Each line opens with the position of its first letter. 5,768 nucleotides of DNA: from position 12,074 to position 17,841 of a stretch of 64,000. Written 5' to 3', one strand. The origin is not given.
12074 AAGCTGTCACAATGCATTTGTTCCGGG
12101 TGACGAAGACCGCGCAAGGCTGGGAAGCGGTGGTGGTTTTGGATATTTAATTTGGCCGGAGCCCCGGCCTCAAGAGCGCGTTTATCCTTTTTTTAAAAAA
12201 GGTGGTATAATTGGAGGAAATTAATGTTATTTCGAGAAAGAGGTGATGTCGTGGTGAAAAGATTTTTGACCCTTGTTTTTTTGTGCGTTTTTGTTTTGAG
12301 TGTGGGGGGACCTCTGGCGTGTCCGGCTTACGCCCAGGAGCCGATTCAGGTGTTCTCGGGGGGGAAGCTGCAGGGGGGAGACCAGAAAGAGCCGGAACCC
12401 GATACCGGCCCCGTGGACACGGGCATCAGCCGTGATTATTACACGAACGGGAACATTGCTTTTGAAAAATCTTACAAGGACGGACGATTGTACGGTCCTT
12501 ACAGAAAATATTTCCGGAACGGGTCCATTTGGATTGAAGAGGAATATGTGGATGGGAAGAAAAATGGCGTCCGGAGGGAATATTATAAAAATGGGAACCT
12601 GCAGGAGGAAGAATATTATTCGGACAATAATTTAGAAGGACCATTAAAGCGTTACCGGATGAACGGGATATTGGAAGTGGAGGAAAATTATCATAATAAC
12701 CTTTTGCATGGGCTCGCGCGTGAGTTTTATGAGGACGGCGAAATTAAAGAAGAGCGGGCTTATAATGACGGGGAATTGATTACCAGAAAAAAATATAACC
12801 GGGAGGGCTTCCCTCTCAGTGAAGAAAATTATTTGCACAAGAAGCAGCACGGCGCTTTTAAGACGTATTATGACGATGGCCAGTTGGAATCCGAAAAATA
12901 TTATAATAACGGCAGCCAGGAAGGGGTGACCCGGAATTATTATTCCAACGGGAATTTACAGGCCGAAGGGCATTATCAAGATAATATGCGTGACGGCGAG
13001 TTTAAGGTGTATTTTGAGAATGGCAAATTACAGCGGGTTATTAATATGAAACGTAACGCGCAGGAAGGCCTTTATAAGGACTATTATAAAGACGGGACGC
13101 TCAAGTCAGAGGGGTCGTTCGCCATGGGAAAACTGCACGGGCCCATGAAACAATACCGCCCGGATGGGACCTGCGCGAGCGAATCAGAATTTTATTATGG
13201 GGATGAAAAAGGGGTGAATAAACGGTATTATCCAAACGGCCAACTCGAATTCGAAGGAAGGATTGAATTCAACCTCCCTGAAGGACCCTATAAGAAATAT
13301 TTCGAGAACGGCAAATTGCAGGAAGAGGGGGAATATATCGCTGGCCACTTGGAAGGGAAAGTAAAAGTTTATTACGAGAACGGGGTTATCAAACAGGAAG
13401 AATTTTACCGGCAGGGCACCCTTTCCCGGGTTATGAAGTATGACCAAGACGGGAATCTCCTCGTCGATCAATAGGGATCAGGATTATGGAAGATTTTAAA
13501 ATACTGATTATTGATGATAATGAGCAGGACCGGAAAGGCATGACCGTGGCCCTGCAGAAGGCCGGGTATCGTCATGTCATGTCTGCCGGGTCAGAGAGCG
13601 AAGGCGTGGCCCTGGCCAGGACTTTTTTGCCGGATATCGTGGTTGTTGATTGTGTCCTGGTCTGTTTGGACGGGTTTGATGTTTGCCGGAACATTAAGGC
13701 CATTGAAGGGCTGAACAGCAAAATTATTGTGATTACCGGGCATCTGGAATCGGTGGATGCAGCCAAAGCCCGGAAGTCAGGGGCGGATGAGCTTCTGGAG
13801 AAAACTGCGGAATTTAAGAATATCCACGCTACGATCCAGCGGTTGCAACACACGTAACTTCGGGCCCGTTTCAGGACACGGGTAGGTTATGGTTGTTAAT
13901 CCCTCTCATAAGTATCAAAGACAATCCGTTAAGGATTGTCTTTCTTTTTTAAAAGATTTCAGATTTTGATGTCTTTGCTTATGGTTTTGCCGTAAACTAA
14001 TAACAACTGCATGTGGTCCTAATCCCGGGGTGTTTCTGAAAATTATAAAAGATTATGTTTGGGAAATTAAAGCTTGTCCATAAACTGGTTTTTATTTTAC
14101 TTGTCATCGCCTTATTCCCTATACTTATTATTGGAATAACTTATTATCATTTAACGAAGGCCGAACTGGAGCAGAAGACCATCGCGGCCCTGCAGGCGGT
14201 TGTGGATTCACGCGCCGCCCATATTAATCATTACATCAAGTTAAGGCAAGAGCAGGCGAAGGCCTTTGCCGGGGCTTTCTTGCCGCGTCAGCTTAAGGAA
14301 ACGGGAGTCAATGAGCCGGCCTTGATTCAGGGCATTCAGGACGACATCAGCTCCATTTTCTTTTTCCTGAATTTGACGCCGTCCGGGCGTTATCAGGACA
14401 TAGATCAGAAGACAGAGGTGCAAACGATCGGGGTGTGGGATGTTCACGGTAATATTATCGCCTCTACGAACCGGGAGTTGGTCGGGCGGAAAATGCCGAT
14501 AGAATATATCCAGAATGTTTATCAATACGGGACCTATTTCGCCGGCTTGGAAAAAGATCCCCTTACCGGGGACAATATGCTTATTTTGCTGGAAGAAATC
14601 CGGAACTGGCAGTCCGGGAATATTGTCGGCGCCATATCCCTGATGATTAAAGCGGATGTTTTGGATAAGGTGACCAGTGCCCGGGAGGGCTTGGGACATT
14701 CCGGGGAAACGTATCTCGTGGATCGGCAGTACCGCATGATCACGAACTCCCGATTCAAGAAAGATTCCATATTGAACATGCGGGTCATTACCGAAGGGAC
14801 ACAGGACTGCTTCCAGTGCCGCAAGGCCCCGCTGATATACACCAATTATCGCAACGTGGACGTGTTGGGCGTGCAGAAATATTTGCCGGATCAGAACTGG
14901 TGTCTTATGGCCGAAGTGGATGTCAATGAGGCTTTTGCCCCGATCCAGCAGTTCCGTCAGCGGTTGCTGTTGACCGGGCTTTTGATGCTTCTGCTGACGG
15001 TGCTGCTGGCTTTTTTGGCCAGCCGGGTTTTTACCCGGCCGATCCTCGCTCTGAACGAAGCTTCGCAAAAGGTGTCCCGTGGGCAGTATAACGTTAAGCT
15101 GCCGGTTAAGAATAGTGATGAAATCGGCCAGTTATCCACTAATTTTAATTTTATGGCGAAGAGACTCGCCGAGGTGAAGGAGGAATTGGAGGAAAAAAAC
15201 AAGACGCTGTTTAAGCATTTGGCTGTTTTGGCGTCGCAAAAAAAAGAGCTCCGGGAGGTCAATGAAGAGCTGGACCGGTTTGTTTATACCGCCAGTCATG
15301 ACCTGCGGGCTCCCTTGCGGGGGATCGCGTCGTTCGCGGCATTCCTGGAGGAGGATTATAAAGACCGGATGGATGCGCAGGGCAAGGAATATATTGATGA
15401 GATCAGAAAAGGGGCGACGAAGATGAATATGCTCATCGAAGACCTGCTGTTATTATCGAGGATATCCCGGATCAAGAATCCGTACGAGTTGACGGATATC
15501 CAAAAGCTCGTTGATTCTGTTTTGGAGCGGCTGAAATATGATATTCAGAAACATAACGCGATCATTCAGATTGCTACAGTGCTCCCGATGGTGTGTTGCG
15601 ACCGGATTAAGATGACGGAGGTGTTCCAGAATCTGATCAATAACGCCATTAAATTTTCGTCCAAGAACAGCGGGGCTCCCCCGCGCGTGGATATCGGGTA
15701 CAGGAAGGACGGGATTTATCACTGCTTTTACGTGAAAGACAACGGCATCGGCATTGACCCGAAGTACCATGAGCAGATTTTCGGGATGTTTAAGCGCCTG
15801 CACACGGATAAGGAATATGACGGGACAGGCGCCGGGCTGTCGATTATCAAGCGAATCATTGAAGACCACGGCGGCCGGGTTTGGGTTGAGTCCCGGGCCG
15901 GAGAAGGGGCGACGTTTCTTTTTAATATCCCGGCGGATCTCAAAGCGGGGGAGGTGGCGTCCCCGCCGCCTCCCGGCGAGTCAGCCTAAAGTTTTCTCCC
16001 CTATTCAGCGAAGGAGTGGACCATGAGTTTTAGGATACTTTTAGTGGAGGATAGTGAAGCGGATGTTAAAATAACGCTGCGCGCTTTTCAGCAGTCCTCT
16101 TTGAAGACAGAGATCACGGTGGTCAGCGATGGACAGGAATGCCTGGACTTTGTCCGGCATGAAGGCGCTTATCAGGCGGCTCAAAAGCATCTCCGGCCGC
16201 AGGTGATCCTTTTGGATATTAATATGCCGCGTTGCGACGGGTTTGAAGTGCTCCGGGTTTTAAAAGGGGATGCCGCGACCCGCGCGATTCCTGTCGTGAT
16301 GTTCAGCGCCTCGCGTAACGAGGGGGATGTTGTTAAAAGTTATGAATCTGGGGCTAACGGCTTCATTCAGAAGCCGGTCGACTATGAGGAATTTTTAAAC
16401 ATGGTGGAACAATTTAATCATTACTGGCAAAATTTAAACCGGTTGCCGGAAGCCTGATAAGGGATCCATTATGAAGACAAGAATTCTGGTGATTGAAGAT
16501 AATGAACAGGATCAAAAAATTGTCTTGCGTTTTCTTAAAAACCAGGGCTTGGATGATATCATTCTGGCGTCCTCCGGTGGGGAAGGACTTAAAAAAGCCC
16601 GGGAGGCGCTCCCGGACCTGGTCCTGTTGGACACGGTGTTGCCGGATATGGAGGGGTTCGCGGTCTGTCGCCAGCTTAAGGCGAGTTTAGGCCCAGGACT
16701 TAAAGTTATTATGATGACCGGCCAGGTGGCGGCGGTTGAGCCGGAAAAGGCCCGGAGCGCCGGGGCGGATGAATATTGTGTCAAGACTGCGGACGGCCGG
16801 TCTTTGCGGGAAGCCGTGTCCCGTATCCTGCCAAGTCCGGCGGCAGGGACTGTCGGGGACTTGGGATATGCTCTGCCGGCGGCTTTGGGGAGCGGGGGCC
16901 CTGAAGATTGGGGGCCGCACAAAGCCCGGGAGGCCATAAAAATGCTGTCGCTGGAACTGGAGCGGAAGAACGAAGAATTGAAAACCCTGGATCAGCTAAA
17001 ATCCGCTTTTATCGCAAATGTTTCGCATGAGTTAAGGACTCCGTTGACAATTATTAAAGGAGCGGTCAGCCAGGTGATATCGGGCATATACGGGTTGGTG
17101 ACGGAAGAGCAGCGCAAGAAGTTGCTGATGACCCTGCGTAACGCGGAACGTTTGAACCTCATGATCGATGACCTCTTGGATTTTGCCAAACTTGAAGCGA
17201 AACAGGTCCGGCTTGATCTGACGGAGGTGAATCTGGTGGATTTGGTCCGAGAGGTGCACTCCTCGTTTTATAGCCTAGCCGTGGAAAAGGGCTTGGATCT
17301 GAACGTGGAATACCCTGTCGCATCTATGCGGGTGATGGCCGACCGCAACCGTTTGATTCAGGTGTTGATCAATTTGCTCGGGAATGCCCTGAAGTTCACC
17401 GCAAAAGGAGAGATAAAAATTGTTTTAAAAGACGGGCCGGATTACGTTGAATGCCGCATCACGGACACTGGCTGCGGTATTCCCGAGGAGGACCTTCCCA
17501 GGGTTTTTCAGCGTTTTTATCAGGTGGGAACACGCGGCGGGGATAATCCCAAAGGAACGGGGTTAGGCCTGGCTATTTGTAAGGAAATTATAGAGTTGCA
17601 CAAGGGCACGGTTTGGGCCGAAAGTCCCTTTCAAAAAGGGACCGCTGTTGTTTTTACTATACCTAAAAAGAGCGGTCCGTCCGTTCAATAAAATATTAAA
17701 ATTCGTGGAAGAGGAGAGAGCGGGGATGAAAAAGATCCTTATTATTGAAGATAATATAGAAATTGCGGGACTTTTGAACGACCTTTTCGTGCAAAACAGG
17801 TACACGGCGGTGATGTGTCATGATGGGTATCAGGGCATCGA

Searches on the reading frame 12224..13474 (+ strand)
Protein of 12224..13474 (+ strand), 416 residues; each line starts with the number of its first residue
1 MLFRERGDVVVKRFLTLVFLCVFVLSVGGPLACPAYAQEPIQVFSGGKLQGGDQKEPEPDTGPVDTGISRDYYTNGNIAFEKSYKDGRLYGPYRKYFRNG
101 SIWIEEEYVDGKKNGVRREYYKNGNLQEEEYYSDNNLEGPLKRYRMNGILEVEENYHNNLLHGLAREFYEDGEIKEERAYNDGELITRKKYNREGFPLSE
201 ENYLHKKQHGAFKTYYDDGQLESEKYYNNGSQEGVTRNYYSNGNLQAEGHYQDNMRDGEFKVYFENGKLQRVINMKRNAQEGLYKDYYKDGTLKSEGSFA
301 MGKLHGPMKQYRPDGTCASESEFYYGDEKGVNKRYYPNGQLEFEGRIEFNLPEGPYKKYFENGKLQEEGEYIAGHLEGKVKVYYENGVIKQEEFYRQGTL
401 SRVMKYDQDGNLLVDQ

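Call 18: search_protein_families(library=pfam, proteins=[window:12224-13474:+])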
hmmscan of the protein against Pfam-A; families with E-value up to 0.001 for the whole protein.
window:12224-13474:+ (416 aa): 1 family
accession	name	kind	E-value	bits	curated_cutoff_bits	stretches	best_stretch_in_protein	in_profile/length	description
PF07661.19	MORN_2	-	5.6e-52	168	29.6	4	353-372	2-21/22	MORN repeat variant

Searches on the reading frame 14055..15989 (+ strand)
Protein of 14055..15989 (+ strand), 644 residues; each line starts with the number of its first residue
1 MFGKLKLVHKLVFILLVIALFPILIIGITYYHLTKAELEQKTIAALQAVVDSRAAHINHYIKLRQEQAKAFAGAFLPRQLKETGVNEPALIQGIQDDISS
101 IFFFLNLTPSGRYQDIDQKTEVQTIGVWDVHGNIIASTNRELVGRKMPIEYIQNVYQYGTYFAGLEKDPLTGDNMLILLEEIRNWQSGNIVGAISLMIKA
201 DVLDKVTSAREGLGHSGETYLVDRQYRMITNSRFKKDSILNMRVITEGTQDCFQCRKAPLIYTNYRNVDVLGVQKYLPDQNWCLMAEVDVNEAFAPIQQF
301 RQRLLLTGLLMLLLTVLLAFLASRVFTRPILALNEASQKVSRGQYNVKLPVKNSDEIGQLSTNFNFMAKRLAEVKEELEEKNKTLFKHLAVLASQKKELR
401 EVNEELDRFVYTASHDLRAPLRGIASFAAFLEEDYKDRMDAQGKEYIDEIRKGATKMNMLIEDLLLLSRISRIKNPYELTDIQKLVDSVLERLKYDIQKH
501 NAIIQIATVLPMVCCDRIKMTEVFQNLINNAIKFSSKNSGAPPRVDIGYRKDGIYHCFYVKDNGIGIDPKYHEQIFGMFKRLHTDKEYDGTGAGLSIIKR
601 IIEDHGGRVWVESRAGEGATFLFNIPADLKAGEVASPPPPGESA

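Call 78: search_protein_families(library=pfam, proteins=[window:14055-15989:+], max_evalue=0.000001)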
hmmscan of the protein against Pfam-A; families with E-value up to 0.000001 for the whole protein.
window:14055-15989:+ (644 aa): 4 families
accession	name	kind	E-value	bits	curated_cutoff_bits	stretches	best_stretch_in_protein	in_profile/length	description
PF02518.31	HATPase_c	-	4e-25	88.9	26.4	1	516-627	2-109/111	Histidine kinase-, DNA gyrase B-, and HSP90-like ATPase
PF00512.31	HisKA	-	8.3e-13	48.6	26.9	1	406-471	2-64/66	His Kinase A (phospho-acceptor) domain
PF00672.30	HAMP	-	1.6e-12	48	25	1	322-372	2-52/53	HAMP domain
PF02743.24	dCache_1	-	3.1e-09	37.2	45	1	37-232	2-183/240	Cache domain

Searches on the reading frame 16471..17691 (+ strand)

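Call 78: search_protein_families(library=pfam, proteins=[window:16471-17691:+], max_evalue=0.000001)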
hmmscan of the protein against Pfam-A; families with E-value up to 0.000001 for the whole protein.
window:16471-17691:+ (406 aa): 3 families
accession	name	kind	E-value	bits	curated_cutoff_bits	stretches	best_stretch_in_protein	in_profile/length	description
PF02518.31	HATPase_c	-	5.5e-32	110.9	26.4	1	291-400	2-110/111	Histidine kinase-, DNA gyrase B-, and HSP90-like ATPase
PF00072.30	Response_reg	-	2.1e-19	70.1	30.2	1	5-116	1-110/111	Response regulator receiver domain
PF00512.31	HisKA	-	1e-16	61.1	26.9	1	177-243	2-65/66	His Kinase A (phospho-acceptor) domain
